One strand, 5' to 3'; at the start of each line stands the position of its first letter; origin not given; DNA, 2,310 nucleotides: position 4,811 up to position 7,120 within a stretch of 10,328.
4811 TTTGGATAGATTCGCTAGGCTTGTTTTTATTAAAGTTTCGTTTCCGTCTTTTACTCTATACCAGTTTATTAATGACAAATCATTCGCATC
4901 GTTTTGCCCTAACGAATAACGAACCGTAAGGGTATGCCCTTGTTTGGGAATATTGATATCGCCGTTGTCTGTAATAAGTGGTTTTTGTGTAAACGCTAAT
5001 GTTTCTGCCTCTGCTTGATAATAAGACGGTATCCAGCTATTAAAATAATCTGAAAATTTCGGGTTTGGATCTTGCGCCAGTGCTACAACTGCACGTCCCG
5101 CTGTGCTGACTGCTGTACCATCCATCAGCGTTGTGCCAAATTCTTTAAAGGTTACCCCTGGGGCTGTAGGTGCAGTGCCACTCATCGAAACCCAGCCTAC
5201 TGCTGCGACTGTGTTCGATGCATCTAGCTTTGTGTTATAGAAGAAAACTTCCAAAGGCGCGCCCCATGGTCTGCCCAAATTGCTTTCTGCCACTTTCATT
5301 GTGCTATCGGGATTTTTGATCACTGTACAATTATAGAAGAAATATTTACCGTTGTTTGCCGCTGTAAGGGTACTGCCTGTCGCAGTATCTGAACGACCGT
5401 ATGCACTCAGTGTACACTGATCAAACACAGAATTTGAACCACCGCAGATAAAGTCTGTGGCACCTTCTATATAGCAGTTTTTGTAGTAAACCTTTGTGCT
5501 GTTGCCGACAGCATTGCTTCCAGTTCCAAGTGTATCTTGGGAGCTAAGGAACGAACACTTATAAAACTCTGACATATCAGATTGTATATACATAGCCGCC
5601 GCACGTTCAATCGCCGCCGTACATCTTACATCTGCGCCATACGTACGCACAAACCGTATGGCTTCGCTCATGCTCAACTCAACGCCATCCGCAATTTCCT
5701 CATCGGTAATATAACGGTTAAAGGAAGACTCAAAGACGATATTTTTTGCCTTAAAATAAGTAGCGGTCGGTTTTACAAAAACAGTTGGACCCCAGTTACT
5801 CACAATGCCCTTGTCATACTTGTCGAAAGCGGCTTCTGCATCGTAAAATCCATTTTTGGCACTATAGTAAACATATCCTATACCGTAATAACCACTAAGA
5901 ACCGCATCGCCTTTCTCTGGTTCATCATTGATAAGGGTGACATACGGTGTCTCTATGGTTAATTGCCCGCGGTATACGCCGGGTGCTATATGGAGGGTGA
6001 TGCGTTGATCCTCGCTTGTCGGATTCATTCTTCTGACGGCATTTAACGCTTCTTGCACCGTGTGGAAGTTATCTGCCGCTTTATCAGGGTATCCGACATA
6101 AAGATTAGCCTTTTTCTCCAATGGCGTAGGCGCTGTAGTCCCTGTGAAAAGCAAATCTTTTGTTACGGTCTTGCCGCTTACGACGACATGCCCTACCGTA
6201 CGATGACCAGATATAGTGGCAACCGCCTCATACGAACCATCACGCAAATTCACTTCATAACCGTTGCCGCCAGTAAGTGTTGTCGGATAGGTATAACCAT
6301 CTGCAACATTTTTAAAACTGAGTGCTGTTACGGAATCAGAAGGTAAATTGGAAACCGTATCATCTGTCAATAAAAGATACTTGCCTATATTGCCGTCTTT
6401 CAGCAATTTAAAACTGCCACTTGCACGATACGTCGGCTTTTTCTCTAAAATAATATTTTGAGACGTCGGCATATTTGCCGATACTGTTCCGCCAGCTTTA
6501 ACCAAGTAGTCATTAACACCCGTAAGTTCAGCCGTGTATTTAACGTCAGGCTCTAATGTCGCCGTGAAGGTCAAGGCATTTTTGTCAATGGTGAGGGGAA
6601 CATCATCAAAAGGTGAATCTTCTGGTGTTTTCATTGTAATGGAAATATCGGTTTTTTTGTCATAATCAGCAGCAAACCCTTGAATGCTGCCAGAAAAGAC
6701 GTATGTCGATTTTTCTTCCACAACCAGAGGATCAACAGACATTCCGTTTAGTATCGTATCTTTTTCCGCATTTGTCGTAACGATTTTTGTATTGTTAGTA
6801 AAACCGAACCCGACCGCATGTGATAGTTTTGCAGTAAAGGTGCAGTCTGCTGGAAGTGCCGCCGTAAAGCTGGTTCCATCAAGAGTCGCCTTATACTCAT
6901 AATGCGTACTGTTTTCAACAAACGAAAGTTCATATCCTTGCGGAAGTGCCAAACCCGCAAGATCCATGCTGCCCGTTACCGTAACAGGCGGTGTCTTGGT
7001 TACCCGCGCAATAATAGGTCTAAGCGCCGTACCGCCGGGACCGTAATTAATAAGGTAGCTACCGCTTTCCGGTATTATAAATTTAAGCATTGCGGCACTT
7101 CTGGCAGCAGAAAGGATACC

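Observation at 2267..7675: Single 1802-aa polypeptide combining a CE8 pectin methylesterase with two CE12-type SGNH acetylesterases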

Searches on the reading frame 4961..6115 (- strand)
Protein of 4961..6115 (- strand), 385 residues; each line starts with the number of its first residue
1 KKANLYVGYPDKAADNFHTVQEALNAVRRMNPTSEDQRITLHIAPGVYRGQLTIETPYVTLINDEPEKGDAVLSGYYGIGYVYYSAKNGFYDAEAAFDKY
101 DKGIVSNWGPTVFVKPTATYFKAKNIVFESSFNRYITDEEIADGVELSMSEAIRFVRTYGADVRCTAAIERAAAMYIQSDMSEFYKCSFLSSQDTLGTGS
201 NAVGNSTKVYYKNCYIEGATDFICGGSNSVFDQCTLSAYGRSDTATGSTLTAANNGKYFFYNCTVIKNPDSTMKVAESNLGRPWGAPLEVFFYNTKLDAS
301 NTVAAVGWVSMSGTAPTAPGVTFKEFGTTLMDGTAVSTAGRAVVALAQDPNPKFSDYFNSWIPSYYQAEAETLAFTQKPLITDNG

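Call 9: search_protein_families(library=pfam, proteins=[window:4961-6115:-], max_evalue=1)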
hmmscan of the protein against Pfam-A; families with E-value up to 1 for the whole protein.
seq(385 aa): 1 family
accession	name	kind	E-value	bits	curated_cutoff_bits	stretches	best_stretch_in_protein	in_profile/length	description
PF01095.25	Pectinesterase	-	2.7e-23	82.6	27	2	167-326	102-259/298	Pectinesterase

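Call 14: search_solved_structures(query=window:4961-6115:-, max_evalue=0.01, show_alignments=5)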
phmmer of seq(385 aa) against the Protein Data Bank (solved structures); distinct sequences matched with E-value up to 0.01: 12.
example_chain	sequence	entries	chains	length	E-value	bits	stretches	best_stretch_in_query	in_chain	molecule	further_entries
9mm2_A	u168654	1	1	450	4.4e-23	85.1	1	16-335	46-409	Putative cell wall binding repeat-containing protein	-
5c1c_A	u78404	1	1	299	1.2e-14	57.3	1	171-315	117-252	Pectinesterase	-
5c1e_A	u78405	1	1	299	2.1e-14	56.6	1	171-315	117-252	Pectinesterase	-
4pmh_A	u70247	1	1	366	1.7e-12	50.3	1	168-287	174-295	Pectinesterase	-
1gq8_A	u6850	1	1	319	1.4e-09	40.7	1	165-341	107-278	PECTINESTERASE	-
1xg2_A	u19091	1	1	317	3.3e-07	32.9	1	168-313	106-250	Pectinesterase 1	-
3uw0_A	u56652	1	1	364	5.1e-07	32.3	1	177-288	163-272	pectinesterase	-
2ntb_A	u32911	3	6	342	1.7e-06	30.5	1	171-289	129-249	Pectinesterase A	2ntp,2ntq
1qjv_A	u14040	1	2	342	1.8e-06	30.5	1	171-289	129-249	PECTIN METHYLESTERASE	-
8tne_A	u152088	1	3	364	2.2e-06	30.2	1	206-325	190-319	Pectinesterase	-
8tms_A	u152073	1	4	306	5.8e-06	28.8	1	197-251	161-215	Pectinesterase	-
2nsp_A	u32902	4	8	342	1.5e-05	27.4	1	172-290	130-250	Pectinesterase A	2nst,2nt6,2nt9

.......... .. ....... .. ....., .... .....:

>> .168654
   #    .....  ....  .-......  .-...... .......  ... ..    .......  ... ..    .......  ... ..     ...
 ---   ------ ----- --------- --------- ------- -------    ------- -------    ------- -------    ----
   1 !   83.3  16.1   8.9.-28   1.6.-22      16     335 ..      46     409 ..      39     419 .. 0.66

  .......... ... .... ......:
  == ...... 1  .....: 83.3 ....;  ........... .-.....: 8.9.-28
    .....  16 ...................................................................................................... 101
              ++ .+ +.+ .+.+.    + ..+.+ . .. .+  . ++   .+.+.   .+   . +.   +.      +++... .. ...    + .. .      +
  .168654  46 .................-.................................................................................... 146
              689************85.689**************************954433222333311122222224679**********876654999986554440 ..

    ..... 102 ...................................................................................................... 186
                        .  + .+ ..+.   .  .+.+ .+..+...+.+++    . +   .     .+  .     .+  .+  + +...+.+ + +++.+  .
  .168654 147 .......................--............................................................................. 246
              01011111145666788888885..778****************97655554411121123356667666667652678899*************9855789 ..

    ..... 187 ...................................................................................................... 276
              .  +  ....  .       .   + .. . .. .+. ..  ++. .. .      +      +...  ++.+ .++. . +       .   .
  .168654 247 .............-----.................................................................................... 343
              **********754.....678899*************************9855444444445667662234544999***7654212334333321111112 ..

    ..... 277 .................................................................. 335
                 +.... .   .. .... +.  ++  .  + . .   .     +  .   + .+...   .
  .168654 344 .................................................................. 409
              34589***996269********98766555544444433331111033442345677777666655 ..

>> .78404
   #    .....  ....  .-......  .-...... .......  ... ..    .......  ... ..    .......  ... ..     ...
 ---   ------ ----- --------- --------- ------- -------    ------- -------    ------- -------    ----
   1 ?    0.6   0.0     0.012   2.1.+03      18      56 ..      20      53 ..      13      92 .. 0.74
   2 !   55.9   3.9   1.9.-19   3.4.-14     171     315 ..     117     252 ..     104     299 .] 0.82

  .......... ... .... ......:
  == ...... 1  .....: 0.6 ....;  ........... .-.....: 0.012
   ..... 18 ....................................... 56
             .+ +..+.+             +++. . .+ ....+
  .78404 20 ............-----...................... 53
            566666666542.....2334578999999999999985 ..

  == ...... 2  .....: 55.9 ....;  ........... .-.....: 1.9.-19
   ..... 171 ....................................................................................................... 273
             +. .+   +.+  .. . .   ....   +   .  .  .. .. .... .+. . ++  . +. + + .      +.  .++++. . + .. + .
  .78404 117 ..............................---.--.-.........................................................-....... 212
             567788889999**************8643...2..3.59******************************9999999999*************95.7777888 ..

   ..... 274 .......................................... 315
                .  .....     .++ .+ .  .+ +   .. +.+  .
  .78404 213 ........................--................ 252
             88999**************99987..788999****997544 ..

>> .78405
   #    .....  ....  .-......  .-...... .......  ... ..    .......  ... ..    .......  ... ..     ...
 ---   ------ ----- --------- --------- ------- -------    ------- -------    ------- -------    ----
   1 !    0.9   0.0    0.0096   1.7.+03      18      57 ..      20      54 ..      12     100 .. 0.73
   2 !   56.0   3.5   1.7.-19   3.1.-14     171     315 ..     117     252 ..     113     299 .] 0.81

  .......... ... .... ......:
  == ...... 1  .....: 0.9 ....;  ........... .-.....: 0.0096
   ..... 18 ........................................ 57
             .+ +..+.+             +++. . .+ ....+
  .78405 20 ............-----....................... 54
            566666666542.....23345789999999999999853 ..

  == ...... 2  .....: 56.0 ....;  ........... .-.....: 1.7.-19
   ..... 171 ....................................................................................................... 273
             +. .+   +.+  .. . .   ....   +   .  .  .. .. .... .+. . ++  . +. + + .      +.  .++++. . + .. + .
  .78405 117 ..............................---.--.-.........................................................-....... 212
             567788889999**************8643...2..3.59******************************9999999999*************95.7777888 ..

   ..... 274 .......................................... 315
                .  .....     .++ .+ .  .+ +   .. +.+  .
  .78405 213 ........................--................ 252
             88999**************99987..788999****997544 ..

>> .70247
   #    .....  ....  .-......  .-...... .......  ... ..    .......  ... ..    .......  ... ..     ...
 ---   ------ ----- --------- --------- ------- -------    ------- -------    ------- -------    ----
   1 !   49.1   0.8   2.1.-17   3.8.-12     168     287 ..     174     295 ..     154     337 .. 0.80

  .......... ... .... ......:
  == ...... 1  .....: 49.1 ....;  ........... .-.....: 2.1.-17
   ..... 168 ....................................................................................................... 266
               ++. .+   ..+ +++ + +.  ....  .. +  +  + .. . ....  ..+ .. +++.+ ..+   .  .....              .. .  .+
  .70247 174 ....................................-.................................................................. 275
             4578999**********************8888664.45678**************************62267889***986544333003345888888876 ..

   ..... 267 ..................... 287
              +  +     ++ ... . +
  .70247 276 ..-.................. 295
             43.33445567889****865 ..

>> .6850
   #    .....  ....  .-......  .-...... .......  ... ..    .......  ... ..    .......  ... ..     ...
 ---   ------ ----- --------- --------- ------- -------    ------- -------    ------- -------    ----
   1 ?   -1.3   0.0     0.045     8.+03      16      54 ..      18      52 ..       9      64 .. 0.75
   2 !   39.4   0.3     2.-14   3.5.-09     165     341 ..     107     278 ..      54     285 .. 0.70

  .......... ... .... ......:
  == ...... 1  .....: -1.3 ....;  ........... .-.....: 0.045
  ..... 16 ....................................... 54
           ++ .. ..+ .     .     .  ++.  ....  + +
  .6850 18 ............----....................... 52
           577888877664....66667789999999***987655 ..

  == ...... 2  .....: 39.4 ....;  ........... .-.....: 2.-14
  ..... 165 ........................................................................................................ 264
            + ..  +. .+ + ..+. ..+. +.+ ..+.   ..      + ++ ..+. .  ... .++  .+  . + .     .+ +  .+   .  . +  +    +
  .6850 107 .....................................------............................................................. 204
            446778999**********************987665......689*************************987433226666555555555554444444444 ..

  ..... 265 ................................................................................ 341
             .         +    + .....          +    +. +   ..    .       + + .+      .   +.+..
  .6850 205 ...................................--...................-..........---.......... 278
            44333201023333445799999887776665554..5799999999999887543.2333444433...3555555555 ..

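Call 68: search_protein_families(library=ncbifam, proteins=[window:4961-6115:-], max_evalue=0.1)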
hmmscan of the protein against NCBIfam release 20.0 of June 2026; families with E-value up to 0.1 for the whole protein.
seq(385 aa): 3 families
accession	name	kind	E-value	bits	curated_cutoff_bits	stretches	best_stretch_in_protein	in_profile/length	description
NF007822.0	PRK10531.1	equivalog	1.4e-13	50.3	436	1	154-285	215-349/430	putative acyl-CoA thioester hydrolase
NF041896.1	pecestase_PemA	equivalog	2.9e-10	39.6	700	1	172-285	154-269/365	pectinesterase PemA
NF041901.1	pecestase_PemB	equivalog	1.3e-07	30.9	700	2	172-239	207-280/379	pectinesterase PemB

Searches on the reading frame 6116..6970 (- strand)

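Call 9: search_protein_families(library=pfam, proteins=[window:6116-6970:-], max_evalue=1)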
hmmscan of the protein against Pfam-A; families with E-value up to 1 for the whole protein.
seq(285 aa): 1 family
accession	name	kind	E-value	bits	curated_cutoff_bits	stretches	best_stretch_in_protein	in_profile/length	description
PF23926.2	LtfC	-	0.027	15.5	27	0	79-141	4-64/100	LtfC-like, beta-sandwich domain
